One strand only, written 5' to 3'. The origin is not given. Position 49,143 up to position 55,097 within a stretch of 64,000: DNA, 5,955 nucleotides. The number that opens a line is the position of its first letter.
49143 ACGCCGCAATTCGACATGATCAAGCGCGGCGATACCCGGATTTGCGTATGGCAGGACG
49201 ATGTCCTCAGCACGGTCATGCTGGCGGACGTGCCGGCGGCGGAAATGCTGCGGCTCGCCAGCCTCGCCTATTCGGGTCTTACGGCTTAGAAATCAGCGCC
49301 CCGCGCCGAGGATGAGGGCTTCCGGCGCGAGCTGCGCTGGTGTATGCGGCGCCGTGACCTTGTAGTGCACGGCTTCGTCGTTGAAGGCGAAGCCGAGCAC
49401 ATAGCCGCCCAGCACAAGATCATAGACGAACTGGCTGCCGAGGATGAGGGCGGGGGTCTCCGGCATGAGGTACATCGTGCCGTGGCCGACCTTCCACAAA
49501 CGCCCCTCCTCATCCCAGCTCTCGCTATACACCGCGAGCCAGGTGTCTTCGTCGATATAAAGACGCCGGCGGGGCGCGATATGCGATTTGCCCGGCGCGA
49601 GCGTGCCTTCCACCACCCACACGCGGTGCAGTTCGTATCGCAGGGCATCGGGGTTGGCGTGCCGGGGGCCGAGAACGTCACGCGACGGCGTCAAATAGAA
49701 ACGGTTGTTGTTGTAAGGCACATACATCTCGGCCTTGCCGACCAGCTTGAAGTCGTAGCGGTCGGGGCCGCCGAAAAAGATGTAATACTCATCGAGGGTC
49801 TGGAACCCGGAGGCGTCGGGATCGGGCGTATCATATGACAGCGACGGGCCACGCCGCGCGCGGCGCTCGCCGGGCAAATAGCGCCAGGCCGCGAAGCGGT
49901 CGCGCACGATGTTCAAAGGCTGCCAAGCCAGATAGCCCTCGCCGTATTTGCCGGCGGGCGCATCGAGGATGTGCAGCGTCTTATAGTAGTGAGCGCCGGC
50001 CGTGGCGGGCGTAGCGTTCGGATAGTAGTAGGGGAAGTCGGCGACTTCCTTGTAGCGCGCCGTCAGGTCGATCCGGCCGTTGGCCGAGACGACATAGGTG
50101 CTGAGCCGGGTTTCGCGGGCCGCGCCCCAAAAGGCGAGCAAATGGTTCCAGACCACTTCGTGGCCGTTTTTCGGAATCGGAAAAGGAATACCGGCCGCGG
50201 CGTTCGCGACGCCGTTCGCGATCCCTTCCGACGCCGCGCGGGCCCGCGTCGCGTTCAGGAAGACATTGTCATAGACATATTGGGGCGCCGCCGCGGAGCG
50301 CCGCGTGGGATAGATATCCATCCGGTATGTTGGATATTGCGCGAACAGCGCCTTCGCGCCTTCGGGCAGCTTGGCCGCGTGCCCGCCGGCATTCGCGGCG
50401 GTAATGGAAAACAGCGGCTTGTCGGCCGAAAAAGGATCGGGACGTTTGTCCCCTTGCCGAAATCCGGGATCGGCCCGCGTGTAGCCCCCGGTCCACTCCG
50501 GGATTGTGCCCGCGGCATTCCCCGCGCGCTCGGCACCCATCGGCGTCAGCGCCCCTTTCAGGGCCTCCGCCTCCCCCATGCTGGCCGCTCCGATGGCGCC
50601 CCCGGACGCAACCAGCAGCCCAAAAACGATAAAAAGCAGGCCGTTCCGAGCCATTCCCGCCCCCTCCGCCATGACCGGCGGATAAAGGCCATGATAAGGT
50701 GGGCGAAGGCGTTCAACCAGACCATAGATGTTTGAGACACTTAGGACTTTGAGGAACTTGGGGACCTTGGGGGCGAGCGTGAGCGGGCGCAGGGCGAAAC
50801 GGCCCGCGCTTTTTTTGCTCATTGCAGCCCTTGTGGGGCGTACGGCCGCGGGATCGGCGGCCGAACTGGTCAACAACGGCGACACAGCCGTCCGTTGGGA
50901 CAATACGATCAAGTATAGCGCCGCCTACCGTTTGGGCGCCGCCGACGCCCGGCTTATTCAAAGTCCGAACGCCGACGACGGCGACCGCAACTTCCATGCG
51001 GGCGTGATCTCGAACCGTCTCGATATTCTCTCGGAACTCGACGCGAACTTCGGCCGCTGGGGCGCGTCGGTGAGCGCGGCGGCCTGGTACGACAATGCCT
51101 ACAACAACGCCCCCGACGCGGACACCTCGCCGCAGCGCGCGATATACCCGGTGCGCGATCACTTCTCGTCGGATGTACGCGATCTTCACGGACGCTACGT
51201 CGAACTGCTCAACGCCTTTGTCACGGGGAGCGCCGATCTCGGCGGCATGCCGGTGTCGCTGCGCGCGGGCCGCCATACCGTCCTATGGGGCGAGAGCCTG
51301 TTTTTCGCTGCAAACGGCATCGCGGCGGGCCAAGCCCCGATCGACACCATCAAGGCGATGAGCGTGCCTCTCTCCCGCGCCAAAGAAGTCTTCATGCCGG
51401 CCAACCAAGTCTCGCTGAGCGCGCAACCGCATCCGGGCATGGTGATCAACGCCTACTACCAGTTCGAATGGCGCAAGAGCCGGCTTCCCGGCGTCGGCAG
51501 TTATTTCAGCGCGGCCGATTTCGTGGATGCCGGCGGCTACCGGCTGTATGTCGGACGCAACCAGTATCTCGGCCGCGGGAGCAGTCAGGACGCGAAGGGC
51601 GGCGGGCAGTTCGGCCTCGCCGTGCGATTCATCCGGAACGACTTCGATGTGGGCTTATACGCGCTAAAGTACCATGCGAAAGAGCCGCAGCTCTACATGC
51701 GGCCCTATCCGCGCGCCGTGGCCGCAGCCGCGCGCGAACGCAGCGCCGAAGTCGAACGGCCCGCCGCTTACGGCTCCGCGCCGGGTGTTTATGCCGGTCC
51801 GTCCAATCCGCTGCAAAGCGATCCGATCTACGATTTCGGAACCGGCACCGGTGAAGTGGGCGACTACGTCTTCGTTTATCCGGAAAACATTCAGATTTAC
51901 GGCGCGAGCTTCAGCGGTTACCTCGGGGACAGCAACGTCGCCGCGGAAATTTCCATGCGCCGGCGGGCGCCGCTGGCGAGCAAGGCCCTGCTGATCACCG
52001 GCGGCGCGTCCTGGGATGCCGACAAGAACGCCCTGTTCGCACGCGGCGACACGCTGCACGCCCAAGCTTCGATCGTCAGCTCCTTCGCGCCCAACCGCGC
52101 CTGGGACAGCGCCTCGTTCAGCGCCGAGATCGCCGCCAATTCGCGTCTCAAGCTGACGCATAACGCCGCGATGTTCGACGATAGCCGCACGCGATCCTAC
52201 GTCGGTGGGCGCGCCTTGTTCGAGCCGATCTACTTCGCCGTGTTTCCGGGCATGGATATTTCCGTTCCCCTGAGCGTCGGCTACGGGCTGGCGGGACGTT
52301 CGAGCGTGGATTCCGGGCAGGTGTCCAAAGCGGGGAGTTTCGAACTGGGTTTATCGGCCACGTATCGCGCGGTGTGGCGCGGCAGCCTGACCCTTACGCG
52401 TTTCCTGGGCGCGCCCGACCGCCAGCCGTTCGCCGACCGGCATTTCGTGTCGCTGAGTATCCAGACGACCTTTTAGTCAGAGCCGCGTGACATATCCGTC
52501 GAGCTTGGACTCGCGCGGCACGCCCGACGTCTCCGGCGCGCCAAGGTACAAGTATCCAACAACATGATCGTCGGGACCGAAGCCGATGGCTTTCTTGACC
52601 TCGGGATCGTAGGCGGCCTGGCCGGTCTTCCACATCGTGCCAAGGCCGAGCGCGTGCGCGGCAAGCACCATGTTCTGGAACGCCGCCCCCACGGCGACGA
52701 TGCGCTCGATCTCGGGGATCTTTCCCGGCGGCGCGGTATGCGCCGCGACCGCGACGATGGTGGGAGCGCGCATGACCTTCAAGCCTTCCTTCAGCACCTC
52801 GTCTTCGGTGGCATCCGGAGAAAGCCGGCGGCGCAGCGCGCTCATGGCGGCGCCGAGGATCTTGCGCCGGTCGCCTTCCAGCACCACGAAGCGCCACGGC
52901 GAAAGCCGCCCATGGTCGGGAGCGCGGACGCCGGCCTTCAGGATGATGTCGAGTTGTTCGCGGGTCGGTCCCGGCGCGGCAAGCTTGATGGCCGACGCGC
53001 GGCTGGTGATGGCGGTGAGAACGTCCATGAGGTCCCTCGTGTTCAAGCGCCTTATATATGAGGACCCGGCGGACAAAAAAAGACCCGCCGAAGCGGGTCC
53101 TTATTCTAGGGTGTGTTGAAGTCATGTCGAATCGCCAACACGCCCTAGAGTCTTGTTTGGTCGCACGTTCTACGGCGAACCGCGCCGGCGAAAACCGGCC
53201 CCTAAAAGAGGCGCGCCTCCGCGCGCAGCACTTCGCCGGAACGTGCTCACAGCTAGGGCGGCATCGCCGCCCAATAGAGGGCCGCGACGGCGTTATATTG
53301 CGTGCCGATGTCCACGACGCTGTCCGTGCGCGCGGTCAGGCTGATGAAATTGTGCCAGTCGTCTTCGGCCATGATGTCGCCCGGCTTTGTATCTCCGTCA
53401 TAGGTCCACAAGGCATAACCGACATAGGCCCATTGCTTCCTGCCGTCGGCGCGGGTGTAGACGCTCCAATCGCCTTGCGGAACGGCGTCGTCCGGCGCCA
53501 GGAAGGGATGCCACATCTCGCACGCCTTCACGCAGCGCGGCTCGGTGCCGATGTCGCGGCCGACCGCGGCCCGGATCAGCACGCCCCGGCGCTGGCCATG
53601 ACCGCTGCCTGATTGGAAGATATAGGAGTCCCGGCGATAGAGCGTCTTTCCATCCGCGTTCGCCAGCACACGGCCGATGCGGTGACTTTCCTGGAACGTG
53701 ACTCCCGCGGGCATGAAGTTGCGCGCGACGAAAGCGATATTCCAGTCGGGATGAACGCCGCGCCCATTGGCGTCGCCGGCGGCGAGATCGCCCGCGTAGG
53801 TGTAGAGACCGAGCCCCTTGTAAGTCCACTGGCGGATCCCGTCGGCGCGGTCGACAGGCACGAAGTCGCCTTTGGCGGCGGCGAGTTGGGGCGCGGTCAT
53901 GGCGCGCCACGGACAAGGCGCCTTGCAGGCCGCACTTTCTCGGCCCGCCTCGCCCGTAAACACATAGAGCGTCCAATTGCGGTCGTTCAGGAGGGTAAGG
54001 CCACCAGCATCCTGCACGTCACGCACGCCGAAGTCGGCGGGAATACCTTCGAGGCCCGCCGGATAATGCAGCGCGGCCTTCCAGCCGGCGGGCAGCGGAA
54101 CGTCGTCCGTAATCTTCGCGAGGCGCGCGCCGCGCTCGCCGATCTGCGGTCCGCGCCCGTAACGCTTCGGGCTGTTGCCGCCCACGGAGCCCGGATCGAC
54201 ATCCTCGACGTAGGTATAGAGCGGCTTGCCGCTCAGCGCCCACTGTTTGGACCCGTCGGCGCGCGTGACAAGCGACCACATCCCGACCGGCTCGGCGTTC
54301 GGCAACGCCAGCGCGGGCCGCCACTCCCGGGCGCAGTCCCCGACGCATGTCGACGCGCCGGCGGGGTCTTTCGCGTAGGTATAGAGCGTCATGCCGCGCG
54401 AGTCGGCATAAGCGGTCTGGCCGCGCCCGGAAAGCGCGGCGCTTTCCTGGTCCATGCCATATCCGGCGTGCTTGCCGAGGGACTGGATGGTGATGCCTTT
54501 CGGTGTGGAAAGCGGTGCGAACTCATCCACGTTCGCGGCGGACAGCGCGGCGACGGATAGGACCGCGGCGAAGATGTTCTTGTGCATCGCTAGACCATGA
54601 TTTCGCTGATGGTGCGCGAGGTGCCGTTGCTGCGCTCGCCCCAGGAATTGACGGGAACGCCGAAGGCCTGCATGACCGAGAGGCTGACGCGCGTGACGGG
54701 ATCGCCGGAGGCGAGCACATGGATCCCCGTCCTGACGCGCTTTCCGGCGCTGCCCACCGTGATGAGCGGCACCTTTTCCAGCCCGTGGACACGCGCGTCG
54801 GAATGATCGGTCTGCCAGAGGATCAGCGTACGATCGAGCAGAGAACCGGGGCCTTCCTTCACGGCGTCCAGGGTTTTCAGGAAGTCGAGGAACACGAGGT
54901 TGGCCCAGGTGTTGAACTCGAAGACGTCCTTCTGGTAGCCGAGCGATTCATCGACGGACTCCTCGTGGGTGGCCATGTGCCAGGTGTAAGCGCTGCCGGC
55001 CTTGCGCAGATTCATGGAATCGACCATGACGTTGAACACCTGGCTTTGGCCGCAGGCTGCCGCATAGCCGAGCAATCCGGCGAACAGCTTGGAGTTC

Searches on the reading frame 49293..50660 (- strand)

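Call 53: search_protein_families(library=pfam, proteins=[window:49293-50660:-], max_evalue=0.001)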
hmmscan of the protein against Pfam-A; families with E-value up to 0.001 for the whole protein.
window:49293-50660:- (455 aa): 2 families
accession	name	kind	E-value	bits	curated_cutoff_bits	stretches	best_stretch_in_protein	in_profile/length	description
PF07044.18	DUF1329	-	2.6e-113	379.5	23.1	1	85-449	1-367/368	Protein of unknown function (DUF1329)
PF17131.11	LolA_like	-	1.5e-05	25.2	30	0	344-391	83-130/184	Outer membrane lipoprotein-sorting protein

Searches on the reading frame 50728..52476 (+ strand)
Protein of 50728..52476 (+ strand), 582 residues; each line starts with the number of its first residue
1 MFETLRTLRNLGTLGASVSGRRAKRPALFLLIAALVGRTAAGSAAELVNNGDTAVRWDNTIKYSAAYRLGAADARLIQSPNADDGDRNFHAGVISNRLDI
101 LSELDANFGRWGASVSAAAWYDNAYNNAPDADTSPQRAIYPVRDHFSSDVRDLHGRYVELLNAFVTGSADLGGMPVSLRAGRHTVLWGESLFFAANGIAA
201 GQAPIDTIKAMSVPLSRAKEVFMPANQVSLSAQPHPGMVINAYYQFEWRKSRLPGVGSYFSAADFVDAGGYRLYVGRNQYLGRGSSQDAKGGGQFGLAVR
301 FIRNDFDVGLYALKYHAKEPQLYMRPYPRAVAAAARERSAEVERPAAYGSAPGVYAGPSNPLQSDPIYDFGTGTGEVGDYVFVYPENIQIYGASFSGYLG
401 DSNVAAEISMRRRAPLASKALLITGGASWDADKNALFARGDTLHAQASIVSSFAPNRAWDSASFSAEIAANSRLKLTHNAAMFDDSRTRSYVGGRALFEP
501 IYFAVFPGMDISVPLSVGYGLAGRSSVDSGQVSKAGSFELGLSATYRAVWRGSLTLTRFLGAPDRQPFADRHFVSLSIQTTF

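Call 53: search_protein_families(library=pfam, proteins=[window:50728-52476:+], max_evalue=0.001)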
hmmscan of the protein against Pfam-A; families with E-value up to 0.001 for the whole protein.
window:50728-52476:+ (582 aa): 1 family
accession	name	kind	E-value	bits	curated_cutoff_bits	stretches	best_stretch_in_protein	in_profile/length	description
PF06980.17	DUF1302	-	5.8e-121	405.6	23.2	1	27-582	3-541/541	Protein of unknown function (DUF1302)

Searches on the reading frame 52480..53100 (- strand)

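Call 55: search_protein_families(library=pfam, proteins=[window:52480-53100:-], max_evalue=0.00001)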
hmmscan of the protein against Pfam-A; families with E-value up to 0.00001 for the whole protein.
window:52480-53100:- (207 aa): 1 family
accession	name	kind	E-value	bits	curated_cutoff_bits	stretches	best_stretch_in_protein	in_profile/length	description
PF00881.29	Nitroreductase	-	1.6e-21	77.7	23.5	1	39-187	9-166/167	Nitroreductase family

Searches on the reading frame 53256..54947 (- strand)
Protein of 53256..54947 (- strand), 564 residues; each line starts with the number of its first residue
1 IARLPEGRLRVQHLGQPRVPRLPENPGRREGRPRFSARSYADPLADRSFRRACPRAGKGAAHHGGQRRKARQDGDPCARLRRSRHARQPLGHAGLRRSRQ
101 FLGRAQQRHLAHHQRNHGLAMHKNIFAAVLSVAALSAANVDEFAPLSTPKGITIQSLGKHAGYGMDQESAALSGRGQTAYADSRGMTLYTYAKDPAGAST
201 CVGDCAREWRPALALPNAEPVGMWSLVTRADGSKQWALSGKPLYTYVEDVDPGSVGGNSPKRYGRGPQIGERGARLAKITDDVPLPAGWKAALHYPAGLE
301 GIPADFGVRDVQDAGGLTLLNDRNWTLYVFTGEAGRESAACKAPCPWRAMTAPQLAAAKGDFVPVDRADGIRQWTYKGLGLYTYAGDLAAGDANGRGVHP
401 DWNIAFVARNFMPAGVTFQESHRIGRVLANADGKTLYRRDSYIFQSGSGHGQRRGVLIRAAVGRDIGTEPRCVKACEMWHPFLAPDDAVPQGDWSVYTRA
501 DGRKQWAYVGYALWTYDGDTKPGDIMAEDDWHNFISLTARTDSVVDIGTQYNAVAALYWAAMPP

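Call 55: search_protein_families(library=pfam, proteins=[window:53256-54947:-], max_evalue=0.00001)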
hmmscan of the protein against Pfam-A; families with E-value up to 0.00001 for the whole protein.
window:53256-54947:- (564 aa): 1 family
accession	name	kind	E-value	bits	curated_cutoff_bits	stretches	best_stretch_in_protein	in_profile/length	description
PF03640.20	Lipoprotein_15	-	4.9e-41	138.4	24.4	4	226-257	2-33/47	Secreted repeat of unknown function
